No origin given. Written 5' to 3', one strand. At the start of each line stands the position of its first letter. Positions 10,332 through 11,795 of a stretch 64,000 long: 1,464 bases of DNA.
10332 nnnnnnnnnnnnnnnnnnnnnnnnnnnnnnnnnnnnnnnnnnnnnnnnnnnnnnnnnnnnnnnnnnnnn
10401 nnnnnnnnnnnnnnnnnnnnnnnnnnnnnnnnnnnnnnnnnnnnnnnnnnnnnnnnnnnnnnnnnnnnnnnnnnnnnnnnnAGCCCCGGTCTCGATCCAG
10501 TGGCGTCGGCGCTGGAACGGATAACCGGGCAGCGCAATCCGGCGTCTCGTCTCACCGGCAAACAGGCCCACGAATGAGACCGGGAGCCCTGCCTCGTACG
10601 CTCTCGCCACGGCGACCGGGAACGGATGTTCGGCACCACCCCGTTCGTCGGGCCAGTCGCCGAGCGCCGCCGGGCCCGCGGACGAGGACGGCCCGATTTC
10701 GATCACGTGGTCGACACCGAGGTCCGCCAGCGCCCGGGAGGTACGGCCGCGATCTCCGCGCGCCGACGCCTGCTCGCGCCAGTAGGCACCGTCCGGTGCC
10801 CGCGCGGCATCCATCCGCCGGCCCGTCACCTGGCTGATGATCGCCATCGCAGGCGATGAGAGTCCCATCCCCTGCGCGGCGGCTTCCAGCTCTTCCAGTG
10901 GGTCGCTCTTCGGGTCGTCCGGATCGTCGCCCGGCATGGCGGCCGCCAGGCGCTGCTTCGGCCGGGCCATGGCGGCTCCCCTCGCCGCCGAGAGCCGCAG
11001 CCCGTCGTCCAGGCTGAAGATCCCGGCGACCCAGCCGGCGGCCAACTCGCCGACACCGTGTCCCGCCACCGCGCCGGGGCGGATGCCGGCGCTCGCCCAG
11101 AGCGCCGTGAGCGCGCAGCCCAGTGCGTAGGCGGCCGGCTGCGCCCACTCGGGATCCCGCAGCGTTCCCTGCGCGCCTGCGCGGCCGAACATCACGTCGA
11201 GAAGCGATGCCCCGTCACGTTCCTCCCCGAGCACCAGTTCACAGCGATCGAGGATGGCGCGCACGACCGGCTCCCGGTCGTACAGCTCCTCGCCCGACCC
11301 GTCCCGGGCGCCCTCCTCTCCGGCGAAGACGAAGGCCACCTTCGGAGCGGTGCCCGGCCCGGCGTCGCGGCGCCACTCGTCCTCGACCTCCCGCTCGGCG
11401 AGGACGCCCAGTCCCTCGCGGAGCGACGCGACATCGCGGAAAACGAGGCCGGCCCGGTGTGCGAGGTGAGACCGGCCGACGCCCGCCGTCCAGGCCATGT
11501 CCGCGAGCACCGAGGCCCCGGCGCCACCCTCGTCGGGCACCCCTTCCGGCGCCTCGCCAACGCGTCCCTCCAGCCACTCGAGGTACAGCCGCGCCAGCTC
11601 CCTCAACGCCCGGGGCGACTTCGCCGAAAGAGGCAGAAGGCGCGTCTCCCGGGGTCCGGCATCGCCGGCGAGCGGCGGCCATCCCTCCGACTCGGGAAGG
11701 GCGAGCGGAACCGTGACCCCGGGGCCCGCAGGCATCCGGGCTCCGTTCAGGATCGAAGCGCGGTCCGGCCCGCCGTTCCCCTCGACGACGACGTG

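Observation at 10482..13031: Terminal KS-AT didomain is an internal duplicate with a C-N-H ketosynthase and a serine-less, truncated acyltransferase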

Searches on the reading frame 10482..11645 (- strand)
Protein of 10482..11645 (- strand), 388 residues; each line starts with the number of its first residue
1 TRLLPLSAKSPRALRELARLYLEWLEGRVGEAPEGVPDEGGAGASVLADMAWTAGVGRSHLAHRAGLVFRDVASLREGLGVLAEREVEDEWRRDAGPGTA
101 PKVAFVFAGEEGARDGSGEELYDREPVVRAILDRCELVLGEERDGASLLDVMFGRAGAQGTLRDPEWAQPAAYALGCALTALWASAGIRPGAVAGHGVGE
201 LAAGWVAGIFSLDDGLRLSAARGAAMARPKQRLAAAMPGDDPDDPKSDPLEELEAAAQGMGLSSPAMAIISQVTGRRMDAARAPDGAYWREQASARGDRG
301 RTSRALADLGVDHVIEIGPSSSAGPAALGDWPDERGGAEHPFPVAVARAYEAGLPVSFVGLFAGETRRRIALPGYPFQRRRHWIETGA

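Call 27: find_related_loci(query=A1, collection=genome_contigs, flank=10000)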
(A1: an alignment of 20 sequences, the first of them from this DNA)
Query A1 (388 aa) in genome_contigs; peptide patterns used: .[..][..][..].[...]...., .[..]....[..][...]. (x = any residue, [..] = any of these).
600 stretches matched a pattern (row limit reached: there are more); 570 encode a relative of the query (tblastn E <= 1e-3); the best 80 are kept; 78 distinct loci.
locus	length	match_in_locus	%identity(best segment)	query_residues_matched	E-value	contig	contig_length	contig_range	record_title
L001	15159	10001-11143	76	1-385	2e-178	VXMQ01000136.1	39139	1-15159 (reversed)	MAG: Candidatus Palauibacter denitrificans isolate SB0661_bin_40 NODE_1072_length_39139_cov_53.528503, whole genome shot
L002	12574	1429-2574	59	2-387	3e-135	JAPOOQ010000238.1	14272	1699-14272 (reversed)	MAG: Gemmatimonadetes bacterium isolate APA_bin_39 c_000000186335, whole genome shotgun sequence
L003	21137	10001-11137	58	1-384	5e-125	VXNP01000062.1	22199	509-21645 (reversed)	MAG: Gammaproteobacteria bacterium isolate SB0662_bin_11 NODE_2224_length_22199_cov_79.308074, whole genome shotgun sequ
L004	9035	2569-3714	55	1-386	3e-124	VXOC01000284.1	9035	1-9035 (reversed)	MAG: Gemmatimonadetes bacterium isolate SB0662_bin_23 NODE_5858_length_9035_cov_262.246437, whole genome shotgun sequenc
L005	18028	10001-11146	58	1-386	6e-128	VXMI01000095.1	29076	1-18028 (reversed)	MAG: Gemmatimonadetes bacterium isolate SB0661_bin_33 NODE_1509_length_29076_cov_51.931429, whole genome shotgun sequenc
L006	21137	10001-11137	59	1-384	3e-119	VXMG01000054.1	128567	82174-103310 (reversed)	MAG: Gammaproteobacteria bacterium isolate SB0661_bin_31 NODE_161_length_128567_cov_46.818056, whole genome shotgun sequ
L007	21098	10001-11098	54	2-385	7e-114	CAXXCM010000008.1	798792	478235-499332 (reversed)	MAG: Longimicrobiales bacterium isolate e412ea47-5c19-4bf7-87cc-fdbf85f107b6 genome assembly, contig: contig_8, whole ge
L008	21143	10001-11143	54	2-385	2e-111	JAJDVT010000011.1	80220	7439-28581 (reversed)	MAG: Gemmatimonadetes bacterium isolate jk18x22bins.63 k141_382726, whole genome shotgun sequence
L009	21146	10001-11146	55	1-387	3e-110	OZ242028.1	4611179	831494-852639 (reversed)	MAG: Longimicrobiales bacterium isolate 4ff28408-fd68-4aab-b988-5c1bd4018f56 genome assembly, chromosome: 1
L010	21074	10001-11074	51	2-386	1e-104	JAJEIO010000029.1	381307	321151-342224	MAG: Candidatus Latescibacterota bacterium isolate p16x65bins.25 k141_704313, whole genome shotgun sequence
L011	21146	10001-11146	50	1-385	2e-104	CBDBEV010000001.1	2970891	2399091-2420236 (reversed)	MAG: bacterium isolate 138114a6-c459-4528-9bbc-32813c999549 genome assembly, contig: contig_1, whole genome shotgun sequ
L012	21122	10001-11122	51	1-386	1e-103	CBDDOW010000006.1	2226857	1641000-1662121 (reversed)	MAG: Nitrospirales bacterium isolate 0b37e4ec-b941-4f54-8453-c20577e00895 genome assembly, contig: contig_6, whole genom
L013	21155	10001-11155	50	1-385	2e-103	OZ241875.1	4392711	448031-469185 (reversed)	MAG: bacterium isolate fde39c58-18aa-4d93-bb40-cd1cf9ece30f genome assembly, chromosome: 1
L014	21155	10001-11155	50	1-385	3e-103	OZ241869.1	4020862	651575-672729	MAG: Longimicrobiales bacterium isolate 4d932f89-bb95-4433-bef4-8436000ce683 genome assembly, chromosome: 1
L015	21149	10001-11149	48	1-384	3e-103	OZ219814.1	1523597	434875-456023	MAG: Thermodesulfobacteriota bacterium isolate 4e20cc59-495a-4000-abf0-89ce236daca8 genome assembly, chromosome: 4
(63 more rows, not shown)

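Call 44: search_protein_families(library=pfam, proteins=[L010:11173-11418:+, L010:11454-12224:+, L010:12221-13126:+], max_evalue=1)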
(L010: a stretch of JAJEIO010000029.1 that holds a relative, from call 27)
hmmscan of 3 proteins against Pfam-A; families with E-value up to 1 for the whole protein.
L010:11173-11418:+ (81 aa): 2 families
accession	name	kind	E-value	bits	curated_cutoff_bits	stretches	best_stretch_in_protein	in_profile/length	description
PF00550.31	PP-binding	-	1.5e-10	41.6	20.8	1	6-76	1-67/67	Phosphopantetheine attachment site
PF23297.2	ACP_SdgA_C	-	0.02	15.4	27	1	11-78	18-81/95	Highly reducing polyketide synthase sdgA, C-terminal ACP domain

L010:11454-12224:+ (256 aa): 2 families
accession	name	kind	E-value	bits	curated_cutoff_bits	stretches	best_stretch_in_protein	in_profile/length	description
PF01648.25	ACPS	-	2.4e-17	63.4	25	1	142-247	2-110/111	4'-phosphopantetheinyl transferase superfamily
PF22624.1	AASDHPPT_N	-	6.3e-10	39.6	27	1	48-135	7-96/100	4'-phosphopantetheinyl transferase, N-terminal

L010:12221-13126:+ (301 aa): 3 families
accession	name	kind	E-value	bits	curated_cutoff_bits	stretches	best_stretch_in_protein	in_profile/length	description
PF12697.13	Abhydrolase_6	-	6.5e-12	47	26.3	1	41-292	1-217/217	Alpha/beta hydrolase family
PF00561.26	Abhydrolase_1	-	7.9e-05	22.9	25.8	1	39-103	1-67/245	alpha/beta hydrolase fold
PF12146.15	Hydrolase_4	-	0.00018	21.3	27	1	41-165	7-131/239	Serine aminopeptidase, S33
